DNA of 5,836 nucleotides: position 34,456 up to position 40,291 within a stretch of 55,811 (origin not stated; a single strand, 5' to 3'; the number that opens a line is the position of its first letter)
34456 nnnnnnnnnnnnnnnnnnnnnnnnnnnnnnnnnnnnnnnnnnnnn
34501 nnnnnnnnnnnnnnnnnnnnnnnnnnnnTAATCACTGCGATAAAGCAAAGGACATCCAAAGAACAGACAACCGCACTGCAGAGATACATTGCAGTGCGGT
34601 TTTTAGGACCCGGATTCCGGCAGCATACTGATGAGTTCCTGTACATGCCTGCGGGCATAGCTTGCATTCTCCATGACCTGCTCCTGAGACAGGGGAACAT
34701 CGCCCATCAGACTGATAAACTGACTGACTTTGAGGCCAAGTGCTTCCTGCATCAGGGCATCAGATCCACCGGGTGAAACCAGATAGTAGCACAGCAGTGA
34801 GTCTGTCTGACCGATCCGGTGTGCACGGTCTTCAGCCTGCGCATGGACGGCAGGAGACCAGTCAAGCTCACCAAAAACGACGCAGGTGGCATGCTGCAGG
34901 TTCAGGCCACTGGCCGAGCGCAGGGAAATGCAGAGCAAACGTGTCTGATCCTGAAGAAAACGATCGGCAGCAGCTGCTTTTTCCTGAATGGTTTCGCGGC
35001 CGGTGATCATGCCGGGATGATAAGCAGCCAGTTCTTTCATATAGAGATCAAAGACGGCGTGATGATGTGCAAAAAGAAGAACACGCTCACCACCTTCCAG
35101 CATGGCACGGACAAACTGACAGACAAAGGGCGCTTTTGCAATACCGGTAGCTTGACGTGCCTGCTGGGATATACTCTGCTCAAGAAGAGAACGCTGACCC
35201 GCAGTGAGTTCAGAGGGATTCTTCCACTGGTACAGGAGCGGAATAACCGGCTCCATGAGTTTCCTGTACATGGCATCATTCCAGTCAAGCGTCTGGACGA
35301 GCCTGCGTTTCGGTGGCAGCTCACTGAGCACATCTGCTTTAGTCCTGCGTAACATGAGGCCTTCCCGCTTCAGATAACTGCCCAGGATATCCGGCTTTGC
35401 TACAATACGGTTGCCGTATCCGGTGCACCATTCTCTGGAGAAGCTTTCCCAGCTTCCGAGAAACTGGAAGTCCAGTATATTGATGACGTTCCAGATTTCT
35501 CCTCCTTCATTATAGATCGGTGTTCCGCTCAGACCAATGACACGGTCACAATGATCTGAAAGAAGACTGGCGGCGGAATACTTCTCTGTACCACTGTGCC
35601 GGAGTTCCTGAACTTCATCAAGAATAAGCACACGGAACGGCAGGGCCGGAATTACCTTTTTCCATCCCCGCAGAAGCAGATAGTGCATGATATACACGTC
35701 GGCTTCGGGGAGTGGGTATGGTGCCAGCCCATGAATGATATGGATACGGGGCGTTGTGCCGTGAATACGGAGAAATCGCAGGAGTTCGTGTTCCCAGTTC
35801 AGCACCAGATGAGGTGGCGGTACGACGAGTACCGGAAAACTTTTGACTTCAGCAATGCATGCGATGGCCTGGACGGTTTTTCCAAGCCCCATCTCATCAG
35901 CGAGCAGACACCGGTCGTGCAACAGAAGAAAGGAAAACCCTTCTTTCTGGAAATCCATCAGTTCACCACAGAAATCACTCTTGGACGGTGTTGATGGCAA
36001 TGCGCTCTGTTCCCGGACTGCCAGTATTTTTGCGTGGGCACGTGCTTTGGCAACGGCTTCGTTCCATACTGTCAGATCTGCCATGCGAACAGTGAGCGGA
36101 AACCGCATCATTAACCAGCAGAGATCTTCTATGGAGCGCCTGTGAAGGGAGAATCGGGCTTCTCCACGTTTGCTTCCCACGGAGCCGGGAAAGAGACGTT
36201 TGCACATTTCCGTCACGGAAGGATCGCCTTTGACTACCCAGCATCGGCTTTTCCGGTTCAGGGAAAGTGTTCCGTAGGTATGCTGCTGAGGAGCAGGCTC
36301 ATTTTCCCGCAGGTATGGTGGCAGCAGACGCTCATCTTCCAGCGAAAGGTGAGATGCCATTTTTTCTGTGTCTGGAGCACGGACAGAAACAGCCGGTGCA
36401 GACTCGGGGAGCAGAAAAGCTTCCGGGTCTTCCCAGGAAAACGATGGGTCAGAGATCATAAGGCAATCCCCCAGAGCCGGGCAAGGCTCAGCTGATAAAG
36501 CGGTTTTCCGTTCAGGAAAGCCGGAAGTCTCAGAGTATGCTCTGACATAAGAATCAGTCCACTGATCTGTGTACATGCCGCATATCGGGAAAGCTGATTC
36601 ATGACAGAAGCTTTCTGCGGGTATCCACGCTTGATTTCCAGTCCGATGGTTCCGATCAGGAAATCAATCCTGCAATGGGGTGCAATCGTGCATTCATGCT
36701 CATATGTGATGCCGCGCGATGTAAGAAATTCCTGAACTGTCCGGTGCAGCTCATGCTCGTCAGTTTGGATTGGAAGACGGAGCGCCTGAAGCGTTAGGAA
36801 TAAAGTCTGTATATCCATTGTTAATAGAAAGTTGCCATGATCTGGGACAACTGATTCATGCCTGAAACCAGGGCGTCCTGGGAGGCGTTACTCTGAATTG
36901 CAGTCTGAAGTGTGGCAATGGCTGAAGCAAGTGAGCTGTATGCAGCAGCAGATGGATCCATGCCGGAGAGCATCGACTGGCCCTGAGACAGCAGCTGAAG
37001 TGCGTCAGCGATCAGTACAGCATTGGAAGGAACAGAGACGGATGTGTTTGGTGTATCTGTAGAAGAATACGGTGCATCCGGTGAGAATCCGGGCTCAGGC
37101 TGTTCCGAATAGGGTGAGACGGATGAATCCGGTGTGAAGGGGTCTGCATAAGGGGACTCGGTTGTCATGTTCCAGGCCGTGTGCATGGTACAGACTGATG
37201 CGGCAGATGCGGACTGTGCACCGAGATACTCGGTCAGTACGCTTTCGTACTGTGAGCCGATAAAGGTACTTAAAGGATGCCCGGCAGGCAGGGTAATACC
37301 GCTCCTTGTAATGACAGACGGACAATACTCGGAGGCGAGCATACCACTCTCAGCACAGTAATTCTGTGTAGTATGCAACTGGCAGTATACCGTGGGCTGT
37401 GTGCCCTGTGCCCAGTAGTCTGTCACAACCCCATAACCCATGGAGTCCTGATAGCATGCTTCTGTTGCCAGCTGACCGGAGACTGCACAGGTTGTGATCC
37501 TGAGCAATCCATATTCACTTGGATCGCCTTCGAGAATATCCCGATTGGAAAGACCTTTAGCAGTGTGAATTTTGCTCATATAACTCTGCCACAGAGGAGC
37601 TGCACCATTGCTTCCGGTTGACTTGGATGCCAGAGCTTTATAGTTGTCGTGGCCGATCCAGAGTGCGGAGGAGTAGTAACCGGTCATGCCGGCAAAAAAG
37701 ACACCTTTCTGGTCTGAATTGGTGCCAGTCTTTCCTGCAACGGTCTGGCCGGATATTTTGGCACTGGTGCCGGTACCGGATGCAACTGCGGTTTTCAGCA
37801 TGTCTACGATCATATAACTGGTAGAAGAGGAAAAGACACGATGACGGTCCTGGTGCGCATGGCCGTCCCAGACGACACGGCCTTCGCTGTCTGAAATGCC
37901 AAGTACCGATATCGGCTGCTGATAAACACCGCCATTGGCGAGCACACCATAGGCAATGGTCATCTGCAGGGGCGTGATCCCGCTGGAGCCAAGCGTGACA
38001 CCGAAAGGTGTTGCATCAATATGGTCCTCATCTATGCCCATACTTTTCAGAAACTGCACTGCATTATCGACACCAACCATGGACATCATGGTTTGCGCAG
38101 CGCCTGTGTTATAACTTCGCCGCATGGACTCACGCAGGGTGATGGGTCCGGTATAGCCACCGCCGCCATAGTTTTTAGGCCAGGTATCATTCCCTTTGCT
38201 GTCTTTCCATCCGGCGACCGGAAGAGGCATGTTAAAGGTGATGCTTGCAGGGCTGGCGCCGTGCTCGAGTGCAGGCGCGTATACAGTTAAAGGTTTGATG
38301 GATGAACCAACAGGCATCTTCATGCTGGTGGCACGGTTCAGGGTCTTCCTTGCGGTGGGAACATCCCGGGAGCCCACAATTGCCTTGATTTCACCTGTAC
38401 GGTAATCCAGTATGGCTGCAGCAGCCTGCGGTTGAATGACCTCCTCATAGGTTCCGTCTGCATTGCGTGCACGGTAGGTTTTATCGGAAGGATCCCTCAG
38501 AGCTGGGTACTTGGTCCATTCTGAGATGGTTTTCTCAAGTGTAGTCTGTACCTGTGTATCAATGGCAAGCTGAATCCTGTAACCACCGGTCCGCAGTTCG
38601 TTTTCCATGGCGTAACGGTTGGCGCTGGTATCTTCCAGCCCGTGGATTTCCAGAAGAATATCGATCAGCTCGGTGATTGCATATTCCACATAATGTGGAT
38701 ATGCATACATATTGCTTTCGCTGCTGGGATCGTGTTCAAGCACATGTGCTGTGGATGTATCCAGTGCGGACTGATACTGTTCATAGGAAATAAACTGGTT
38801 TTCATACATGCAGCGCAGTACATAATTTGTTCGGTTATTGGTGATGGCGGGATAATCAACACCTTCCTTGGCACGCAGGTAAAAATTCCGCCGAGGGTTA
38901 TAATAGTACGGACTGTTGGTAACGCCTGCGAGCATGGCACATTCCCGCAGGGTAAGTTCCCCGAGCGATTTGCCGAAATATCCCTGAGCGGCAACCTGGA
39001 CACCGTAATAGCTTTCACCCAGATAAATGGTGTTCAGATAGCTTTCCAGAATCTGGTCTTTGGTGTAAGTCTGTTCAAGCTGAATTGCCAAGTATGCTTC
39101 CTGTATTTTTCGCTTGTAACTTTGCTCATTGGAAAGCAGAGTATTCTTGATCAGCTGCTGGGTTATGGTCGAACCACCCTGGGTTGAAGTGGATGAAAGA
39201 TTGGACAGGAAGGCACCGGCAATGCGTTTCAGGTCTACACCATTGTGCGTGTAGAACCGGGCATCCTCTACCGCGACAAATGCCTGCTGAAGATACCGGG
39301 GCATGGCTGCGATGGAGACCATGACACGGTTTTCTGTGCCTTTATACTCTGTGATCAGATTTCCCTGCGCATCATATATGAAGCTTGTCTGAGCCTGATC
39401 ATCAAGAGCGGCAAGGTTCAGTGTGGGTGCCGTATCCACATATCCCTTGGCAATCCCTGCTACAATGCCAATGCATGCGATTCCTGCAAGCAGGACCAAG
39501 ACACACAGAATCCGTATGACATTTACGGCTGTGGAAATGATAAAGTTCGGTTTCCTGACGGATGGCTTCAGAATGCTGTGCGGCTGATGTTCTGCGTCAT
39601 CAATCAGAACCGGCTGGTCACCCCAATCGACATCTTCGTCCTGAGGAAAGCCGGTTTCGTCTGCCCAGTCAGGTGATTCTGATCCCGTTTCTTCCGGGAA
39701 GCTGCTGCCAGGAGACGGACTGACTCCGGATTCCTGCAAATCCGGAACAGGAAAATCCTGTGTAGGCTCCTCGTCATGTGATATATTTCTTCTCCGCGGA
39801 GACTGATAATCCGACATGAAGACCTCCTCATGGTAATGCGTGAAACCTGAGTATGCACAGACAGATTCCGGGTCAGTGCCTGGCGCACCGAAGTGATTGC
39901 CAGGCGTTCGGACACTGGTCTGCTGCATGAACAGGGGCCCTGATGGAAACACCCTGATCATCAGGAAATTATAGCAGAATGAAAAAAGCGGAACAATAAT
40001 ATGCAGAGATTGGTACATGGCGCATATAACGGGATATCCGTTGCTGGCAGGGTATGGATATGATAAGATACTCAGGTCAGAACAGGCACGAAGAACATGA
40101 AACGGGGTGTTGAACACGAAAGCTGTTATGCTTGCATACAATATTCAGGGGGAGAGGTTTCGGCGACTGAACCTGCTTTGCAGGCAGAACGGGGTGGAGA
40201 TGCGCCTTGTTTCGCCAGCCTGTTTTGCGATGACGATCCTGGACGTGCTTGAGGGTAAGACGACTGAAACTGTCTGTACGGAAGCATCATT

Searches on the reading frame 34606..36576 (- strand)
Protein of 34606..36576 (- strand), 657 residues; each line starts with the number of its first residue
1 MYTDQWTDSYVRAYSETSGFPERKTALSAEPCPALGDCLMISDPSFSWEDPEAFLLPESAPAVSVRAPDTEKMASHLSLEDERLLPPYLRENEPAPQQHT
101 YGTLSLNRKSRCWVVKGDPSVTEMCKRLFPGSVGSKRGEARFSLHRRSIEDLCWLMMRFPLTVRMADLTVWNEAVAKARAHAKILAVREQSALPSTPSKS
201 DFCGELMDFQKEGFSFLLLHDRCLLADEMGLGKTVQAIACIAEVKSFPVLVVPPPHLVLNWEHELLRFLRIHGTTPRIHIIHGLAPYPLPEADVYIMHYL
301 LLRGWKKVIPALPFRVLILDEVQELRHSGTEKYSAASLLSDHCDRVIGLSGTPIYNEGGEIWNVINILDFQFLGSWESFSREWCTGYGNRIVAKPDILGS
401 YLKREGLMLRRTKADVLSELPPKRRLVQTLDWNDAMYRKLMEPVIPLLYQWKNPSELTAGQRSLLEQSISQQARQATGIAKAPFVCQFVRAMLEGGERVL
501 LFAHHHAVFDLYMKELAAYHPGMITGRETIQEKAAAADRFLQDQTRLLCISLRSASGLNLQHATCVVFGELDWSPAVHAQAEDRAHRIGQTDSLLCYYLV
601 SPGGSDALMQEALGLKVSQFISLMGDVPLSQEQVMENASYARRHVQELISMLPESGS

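Call 44: search_protein_families(library=pfam, proteins=[window:34606-36576:-], max_evalue=0.001)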
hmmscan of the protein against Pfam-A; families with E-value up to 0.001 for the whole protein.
window:34606-36576:- (657 aa): 2 families
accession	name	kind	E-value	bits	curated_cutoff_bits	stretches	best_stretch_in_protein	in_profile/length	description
PF00176.29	SNF2-rel_dom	-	3.7e-27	95.6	24.9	1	221-433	18-242/290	SNF2-related domain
PF00271.37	Helicase_C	-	1.3e-10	41.9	23.5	1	485-589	6-110/110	Helicase conserved C-terminal domain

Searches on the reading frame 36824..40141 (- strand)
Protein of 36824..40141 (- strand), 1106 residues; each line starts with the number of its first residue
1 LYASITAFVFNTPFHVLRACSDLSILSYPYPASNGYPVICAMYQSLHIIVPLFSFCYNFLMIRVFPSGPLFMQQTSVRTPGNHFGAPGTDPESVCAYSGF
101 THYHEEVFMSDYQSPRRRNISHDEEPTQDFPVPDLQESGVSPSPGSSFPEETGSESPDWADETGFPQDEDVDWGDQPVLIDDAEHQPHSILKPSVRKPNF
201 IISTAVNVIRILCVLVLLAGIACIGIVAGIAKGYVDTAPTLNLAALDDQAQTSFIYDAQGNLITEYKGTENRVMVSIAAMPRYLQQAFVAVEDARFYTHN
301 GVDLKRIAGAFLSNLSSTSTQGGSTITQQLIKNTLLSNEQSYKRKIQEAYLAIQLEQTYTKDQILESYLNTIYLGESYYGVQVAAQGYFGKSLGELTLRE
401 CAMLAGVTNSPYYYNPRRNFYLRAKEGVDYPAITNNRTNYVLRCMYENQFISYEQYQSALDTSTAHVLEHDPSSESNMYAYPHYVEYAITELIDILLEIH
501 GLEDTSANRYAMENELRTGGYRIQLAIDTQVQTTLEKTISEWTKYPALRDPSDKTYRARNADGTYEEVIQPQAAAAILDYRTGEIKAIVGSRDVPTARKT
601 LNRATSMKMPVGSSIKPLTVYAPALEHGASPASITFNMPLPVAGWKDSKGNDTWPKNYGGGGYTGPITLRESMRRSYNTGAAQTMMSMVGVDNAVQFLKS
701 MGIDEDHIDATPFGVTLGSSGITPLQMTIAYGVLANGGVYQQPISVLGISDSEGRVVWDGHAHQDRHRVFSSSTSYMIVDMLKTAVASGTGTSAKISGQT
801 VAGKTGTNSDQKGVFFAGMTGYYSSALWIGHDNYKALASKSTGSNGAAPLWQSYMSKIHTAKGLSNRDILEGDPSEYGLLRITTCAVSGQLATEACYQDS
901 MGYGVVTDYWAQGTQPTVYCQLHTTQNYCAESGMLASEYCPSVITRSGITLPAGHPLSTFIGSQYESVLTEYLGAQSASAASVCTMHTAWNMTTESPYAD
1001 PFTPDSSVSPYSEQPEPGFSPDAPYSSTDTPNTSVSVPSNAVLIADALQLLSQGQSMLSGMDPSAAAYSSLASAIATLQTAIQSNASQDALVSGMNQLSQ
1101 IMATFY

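Call 44: search_protein_families(library=pfam, proteins=[window:36824-40141:-], max_evalue=0.001)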
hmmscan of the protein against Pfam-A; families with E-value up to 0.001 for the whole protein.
window:36824-40141:- (1106 aa): 2 families
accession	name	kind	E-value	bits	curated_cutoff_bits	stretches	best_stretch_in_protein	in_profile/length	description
PF00912.28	Transgly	-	3.7e-64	215.8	27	1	260-445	2-177/178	Transglycosylase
PF00905.27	Transpeptidase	-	6.6e-28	98.2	22.1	1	574-808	2-242/299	Penicillin binding protein transpeptidase domain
